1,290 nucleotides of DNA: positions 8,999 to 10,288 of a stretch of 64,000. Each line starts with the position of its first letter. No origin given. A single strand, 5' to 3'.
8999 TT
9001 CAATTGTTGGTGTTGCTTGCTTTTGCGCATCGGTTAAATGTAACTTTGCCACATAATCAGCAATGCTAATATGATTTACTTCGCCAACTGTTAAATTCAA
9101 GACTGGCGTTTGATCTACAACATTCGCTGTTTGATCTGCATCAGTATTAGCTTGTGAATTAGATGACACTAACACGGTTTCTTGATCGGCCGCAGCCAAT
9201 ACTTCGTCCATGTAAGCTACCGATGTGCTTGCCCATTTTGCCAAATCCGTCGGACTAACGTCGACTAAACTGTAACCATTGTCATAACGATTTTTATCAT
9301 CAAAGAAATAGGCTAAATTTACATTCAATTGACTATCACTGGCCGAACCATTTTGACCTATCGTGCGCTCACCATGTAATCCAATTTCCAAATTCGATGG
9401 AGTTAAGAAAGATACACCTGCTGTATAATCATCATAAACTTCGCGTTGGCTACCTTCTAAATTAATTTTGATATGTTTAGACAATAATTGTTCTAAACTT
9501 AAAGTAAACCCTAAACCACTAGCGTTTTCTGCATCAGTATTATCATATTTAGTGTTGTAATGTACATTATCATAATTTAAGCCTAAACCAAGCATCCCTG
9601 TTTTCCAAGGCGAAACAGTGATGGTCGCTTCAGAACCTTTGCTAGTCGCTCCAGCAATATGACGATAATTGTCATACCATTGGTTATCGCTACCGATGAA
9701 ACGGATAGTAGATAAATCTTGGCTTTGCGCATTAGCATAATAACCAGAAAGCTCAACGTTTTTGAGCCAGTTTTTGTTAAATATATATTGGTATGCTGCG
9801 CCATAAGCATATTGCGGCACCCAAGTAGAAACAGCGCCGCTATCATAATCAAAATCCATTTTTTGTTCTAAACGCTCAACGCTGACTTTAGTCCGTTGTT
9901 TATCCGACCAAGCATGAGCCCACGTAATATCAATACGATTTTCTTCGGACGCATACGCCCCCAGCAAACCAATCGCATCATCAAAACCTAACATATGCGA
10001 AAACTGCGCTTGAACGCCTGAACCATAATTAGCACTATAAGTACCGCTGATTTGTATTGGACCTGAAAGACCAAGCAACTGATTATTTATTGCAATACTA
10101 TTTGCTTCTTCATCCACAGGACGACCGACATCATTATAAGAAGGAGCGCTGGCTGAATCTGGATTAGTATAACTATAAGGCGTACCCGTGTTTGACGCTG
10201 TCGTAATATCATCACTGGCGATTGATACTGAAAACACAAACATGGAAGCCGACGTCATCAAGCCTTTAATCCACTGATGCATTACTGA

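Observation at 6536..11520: Inverse-autotransporter (intimin/invasin-like) adhesin plus beta-barrel OMP inserted into the conserved lpxB-rnhB junction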

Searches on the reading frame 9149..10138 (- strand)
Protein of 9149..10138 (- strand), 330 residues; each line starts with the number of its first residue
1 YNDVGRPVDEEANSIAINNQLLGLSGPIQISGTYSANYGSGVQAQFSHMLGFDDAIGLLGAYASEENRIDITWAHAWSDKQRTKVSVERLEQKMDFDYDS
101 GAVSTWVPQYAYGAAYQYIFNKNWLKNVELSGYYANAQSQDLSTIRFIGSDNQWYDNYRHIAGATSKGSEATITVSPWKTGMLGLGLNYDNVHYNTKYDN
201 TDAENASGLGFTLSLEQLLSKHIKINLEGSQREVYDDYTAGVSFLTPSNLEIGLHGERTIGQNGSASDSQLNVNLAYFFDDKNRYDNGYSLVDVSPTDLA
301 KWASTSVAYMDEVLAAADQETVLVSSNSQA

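Call 32: find_related_loci(query=A2, collection=genome_contigs, flank=8000)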
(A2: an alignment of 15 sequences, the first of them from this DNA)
Query A2 (330 aa) in genome_contigs; peptide patterns used: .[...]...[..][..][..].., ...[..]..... (x = any residue, [..] = any of these).
61 stretches matched a pattern; 8 encode a relative of the query (tblastn E <= 1e-3); 8 distinct loci.
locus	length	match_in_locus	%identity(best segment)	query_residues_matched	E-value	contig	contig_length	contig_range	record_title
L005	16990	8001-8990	75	1-330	7e-177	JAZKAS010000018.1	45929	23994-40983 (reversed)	MAG: Pseudomonadota bacterium isolate ADI_H3L2_1_122_18_3-bin039_1 ADIH3L21_B039_1_000000000018, whole genome shotgun se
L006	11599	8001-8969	73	1-324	2e-164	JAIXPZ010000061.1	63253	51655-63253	MAG: Legionellales bacterium isolate C4_MAG_00008 pond_C4_MAG_00008_000000000048, whole genome shotgun sequence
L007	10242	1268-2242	67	1-326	4e-157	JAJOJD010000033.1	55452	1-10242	MAG: Gammaproteobacteria bacterium isolate S5C1339 S5CNODE_67_length_55452_cov_4.489905, whole genome shotgun sequence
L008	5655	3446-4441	51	1-328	1e-110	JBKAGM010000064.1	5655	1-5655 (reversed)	MAG: Gammaproteobacteria bacterium isolate Ske_MAG16 Ske_MAG16_0064, whole genome shotgun sequence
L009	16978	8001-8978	32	13-327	2e-46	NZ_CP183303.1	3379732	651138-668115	Legionella sp. D16C41 chromosome, complete genome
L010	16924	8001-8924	34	13-319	6e-46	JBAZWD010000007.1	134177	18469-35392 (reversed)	MAG: Legionellales bacterium isolate SO_2017_GW1_269 NODE_940_length_134177_cov_1.495226_OW334_2017, whole genome shotgu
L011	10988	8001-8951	31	14-321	4e-44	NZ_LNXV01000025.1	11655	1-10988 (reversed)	Legionella brunensis strain ATCC 43878 Lbru_ctg025, whole genome shotgun sequence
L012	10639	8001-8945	30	12-322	1e-36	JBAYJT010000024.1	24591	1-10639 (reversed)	MAG: Gammaproteobacteria bacterium isolate SO_2016_GW1_62 scaffold03551_OW334_2016, whole genome shotgun sequence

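Call 38: search_protein_representatives(alignment_id=A2)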
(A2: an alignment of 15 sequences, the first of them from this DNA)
Query: 15 sequences, 330 profile positions. Proteins with E-value up to 0.001 (for the whole library): 792; up to 1e-10: 714; up to 1e-30: 486. The best 150 are listed.
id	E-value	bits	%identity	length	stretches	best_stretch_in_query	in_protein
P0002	5.1e-165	565.1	-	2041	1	1-329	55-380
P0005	6.4e-165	564.8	-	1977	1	1-329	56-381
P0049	3.6e-164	562.3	-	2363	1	1-329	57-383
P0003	1.7e-162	556.8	-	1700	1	1-328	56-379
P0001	7.4e-162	554.7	-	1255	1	1-329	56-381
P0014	6.9e-157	538.3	-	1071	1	1-329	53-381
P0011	5.1e-154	528.9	-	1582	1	1-329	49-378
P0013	2.7e-153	526.5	-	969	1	1-329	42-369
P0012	3.1e-153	526.3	-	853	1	1-329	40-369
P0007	1.1e-151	521.3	-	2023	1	1-328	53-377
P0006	6.2e-151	518.8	-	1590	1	1-329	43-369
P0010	5.4e-147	505.8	-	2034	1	1-329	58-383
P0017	8.5e-129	446.0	-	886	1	26-329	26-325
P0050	7.5e-104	364.0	-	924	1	12-324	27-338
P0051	9.6e-102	357.1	-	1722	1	11-324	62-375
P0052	1.0e-100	353.7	-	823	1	2-328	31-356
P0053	1.2e-100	353.5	-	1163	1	13-329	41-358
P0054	2.5e-100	352.4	-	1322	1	7-329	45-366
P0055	8.5e-97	340.8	-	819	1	5-329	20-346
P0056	1.2e-96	340.3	-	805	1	7-329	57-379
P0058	4.4e-95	335.2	-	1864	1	5-329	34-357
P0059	8.8e-94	330.9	-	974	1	8-329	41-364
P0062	5.9e-90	318.3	-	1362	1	7-327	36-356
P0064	1.2e-89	317.3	-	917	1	13-329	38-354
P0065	1.5e-89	317.0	-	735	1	4-327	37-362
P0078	1.5e-85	303.9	-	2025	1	9-329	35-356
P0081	1.2e-83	297.6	-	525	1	16-328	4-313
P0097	2.4e-80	286.8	-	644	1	12-323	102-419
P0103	1.6e-79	284.0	-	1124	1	6-325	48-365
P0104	6.5e-79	282.0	-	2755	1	10-322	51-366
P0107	2.5e-78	280.1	-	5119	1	11-328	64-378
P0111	2.3e-77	277.0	-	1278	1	5-323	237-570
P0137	4.1e-71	256.4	-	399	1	10-322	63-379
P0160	9.7e-67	242.0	-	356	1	14-323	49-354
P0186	7.7e-63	229.2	-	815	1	49-323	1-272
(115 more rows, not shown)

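Call 39: search_protein_families(library=pfam, proteins=[P0050, P0052, P0055, P0065, P0081, P0097, P0111, P0137, P0160, P0186], max_evalue=0.01)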
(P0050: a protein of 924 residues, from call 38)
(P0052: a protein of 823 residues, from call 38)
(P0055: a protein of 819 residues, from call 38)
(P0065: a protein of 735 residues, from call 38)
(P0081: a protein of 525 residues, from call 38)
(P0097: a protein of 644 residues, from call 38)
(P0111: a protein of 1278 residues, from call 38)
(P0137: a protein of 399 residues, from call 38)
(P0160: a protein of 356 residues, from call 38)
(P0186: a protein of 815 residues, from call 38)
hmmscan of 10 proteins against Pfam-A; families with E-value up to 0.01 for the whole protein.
P0050 (924 aa): 3 families
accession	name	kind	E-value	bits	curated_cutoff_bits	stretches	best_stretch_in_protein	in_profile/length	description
PF05345.18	He_PIG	-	7e-14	52.5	24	2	746-823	17-96/96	Putative Ig domain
PF18957.6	RibLong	-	3.2e-05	25.1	27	0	570-624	20-74/93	Long Rib domain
PF14135.11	DUF4302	-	0.00012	22.5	27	1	579-727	78-215/241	Domain of unknown function (DUF4302)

P0052 (823 aa): 1 family
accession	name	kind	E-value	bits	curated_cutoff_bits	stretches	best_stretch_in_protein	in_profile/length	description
PF07495.19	Y_Y_Y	-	0.0016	18.7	26.6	0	551-590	25-64/65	Y_Y_Y domain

P0055 (819 aa): 0 families

P0065 (735 aa): 0 families

P0081 (525 aa): 0 families

P0097 (644 aa): 1 family
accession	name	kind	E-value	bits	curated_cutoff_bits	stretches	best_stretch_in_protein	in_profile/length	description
PF05345.18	He_PIG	-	9.5e-05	23.2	24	1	433-533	8-95/96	Putative Ig domain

P0111 (1278 aa): 0 families

P0137 (399 aa): 0 families

P0160 (356 aa): 0 families

P0186 (815 aa): 2 families
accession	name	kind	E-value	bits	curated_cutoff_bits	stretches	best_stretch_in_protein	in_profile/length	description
PF00041.27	fn3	-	2.5e-06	28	25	0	508-581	11-75/84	Fibronectin type III domain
PF10179.15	NDNF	-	0.00096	19.6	27.3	0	345-379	90-124/127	Neuron-derived neurotrophic factor, first Fn(III) domain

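Call 62: find_homologous_proteins(query=A2, max_evalue=0.00001)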
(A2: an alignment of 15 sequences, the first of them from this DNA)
Query A2 (15 sequences) (330 aa, profile of the alignment): 5 proteins with E <= 0.00001 among 8000 candidates.
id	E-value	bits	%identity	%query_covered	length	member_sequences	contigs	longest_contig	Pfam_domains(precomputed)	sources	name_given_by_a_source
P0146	1.6e-68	250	39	72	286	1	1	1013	-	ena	-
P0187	2.9e-49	186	27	89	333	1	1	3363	-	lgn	-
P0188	3.0e-46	176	31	82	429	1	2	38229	PF05345.19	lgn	-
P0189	5.4e-44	169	29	81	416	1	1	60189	PF05345.19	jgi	jgi:Putative Ig domain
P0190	7.6e-42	162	28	81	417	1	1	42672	PF05345.19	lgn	-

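Call 63: list_cluster_members(proteins=[P0050, P0051, P0052, P0053, P0054, P0058, P0062, P0078, P0104, P0107])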
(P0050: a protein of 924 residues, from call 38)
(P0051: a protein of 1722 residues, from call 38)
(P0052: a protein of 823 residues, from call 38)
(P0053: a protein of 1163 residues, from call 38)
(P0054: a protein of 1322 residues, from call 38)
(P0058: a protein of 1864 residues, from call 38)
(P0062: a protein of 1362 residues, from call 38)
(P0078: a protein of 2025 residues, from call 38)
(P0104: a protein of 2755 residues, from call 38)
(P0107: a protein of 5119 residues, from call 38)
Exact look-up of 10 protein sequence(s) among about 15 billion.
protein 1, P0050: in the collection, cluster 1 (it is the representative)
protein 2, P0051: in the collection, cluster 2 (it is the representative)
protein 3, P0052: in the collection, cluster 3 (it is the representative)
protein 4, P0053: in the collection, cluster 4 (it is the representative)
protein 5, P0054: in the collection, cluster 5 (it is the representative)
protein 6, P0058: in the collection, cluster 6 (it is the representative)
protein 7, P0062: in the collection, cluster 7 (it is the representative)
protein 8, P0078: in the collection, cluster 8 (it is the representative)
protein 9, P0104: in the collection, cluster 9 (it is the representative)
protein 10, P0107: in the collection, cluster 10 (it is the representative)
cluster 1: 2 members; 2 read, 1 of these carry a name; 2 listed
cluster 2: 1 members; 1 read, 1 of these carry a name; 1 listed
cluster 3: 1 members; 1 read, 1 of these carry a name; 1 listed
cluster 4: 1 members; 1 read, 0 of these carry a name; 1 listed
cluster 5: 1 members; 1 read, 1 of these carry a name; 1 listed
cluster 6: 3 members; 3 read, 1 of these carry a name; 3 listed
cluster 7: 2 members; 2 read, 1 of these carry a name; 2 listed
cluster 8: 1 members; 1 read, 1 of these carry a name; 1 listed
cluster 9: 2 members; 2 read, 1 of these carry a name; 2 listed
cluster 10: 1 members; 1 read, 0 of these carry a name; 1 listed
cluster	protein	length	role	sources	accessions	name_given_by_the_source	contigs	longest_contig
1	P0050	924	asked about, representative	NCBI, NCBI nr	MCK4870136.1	MAG: putative Ig domain-containing protein [Gammaproteobacteria bacterium] | putative Ig domain-containing protein [Gammaproteobacteria bacterium]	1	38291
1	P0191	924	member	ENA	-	-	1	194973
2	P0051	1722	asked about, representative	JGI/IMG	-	hypothetical protein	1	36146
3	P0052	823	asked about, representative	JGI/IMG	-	hypothetical protein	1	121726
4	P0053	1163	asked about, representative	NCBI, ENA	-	-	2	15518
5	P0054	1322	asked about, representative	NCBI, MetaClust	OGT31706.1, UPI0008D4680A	MAG: hypothetical protein A3E87_02925, partial [Gammaproteobacteria bacterium ... | status=active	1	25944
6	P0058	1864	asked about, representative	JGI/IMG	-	-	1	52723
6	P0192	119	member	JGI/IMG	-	hypothetical protein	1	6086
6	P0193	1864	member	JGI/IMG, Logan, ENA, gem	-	-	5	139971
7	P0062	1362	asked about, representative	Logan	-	-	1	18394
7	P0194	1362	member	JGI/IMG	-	hypothetical protein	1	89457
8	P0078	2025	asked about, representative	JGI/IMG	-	hypothetical protein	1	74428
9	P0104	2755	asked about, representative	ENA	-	-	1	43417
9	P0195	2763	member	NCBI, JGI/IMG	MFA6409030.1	MAG: IPT/TIG domain-containing protein [Gammaproteobacteria bacterium]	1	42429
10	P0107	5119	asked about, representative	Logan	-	-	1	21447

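Call 71: find_encoding_contigs(protein=P0064, flank=6000, max_places=2)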
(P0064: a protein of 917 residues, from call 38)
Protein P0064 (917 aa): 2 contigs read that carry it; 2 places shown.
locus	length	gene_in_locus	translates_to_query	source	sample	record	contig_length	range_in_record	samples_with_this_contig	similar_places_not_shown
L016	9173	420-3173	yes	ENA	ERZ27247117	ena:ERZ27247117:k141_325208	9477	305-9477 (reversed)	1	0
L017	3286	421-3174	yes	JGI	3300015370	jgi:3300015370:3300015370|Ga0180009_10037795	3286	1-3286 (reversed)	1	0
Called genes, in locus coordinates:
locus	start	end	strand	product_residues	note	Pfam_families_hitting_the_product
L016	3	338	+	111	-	?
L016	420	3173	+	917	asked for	-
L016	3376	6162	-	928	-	-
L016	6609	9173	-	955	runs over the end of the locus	?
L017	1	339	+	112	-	?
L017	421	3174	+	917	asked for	-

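Call 72: find_encoding_contigs(protein=P0052, flank=6000, max_places=2)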
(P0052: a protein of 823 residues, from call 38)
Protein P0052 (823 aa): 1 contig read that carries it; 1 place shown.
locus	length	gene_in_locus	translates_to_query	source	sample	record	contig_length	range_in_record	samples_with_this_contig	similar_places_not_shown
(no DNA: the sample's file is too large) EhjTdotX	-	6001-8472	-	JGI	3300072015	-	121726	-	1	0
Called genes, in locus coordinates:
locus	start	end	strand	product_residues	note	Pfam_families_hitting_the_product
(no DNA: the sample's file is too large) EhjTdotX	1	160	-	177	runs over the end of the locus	PF01292:Ni_hydr_CYTB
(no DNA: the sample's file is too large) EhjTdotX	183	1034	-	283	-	PF08450:SGL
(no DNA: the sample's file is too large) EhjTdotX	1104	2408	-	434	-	PF00324:AA_permease, PF03222:Trp_Tyr_perm (weak), PF13520:AA_permease_2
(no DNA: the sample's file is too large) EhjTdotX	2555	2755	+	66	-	-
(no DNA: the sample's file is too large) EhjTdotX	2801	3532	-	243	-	PF02463:SMC_N (weak), PF00005:ABC_tran, PF13304:AAA_21 (faint)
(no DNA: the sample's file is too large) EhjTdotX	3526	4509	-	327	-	PF01032:FecCD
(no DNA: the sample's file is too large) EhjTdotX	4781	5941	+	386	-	-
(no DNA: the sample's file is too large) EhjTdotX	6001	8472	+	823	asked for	-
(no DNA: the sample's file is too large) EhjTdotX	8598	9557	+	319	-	PF00561:Abhydrolase_1, PF12146:Hydrolase_4 (weak), PF12697:Abhydrolase_6 (weak)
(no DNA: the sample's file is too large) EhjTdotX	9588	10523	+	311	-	PF04333:MlaA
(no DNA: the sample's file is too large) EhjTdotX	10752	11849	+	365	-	PF18493:DUF5617 (weak)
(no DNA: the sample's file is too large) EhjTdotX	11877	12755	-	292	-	PF01209:Ubie_methyltran, PF05175:MTS, PF13489:Methyltransf_23, PF01728:FtsJ (weak), PF08241:Methyltransf_11, PF08242:Methyltransf_12, PF13649:Methyltransf_25, PF13847:Methyltransf_31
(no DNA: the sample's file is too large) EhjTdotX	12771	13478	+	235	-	PF18912:DZR_2, PF00156:Pribosyltran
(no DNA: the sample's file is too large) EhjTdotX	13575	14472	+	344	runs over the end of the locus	PF25917:BSH_RND, PF25973:BSH_CzcB, PF25919:BSH_CusB, PF25885:HH_EMRA, PF25876:HH_MFP_RND (faint), PF25954:Beta-barrel_RND_2 (weak), PF25963:Beta-barrel_AAEA (weak), PF25990:Beta-barrel_YknX (weak)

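Call 77: find_encoding_contigs(protein=P0056, flank=4000, max_places=1)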
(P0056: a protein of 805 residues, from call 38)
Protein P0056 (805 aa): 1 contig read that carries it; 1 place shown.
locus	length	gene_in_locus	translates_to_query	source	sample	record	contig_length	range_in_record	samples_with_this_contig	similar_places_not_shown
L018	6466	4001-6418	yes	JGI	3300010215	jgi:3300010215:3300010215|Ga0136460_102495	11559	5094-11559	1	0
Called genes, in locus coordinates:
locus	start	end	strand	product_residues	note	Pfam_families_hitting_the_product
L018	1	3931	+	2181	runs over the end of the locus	PF03534:SpvB, PF01839:FG-GAP (faint), PF13517:FG-GAP_3 (weak), PF16743:PliI (faint), PF21955:CarG-like (faint), PF13517:FG-GAP_3, PF05593:RHS_repeat (weak), PF25023:TEN_YD-shell (weak), +1 more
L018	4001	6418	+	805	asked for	-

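Call 78: find_encoding_contigs(protein=P0053, flank=4000, max_places=1)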
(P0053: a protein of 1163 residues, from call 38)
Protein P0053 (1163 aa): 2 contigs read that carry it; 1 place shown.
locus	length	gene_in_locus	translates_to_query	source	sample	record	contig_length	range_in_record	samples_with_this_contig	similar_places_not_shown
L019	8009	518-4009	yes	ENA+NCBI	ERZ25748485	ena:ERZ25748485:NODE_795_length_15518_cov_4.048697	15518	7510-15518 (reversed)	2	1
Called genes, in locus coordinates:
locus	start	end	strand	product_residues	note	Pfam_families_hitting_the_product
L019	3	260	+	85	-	?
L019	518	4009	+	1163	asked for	-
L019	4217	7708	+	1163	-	PF02811:PHP, PF07733:DNA_pol3_alpha, PF17657:DNA_pol3_finger, PF14579:HHH_6, PF01336:tRNA_anti-codon, PF20914:DNA_pol_IIIA_C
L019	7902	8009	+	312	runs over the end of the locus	PF02329:HDC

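Call 79: find_encoding_contigs(protein=P0058, flank=4000, max_places=1)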
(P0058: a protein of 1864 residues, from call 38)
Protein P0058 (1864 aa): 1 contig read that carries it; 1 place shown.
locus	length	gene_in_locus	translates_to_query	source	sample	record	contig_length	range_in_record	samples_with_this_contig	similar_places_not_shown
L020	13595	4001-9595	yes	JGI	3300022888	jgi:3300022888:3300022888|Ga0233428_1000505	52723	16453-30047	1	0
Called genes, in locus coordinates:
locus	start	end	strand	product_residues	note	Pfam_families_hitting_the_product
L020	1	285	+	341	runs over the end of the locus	PF04613:LpxD, PF21711:DCTN5 (faint), PF25087:GMPPB_C, PF00132:Hexapep, PF25084:LbH_EIF2B, PF00132:Hexapep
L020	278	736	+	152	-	PF22817:ApeP-like, PF07977:FabA, PF22818:ApeI-like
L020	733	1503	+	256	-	PF25084:LbH_EIF2B (faint), PF25087:GMPPB_C (faint), PF00132:Hexapep, PF13720:Acetyltransf_11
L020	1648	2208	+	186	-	PF01351:RNase_HII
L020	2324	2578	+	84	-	PF10387:DUF2442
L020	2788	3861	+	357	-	-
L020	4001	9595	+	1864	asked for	PF00801:PKD (faint), PF05345:He_PIG (faint), PF01835:MG2 (faint), PF16403:Bact_surface_Ig-like (faint), PF10262:Rdx (faint)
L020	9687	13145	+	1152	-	-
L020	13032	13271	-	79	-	-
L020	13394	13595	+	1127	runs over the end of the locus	PF02811:PHP, PF07733:DNA_pol3_alpha, PF17657:DNA_pol3_finger, PF14579:HHH_6, PF01336:tRNA_anti-codon, PF20914:DNA_pol_IIIA_C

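Call 105: find_encoding_contigs(protein=P0104, flank=3000, max_places=1)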
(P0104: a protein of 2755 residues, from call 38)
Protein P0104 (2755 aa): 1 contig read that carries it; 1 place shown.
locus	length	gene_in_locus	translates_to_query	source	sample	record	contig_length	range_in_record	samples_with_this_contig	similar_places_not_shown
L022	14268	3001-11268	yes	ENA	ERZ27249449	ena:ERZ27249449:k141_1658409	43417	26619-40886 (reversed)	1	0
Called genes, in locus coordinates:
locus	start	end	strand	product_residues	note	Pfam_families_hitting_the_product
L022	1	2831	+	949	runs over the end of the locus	-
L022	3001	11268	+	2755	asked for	PF01833:TIG, PF02368:Big_2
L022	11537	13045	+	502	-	PF01637:ATPase_2, PF13173:AAA_14 (weak), PF13401:AAA_22 (faint)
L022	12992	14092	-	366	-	PF01743:PolyA_pol, PF12627:PolyA_pol_RNAbd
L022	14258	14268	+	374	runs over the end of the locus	PF01637:ATPase_2, PF13173:AAA_14 (faint)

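Call 106: find_encoding_contigs(protein=P0059, flank=3000, max_places=1)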
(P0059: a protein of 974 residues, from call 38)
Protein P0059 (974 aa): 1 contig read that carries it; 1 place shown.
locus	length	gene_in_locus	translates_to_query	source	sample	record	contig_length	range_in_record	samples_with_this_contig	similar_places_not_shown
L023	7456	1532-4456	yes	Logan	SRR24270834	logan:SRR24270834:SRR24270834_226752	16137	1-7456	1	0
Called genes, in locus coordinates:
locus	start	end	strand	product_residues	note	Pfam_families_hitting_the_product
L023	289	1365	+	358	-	-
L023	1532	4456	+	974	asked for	-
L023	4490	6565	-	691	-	PF08448:PAS_4, PF13426:PAS_9 (weak), PF00512:HisKA, PF02518:HATPase_c, PF00072:Response_reg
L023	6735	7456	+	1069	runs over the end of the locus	PF00668:Condensation, PF00501:AMP-binding, PF13193:AMP-binding_C, PF00550:PP-binding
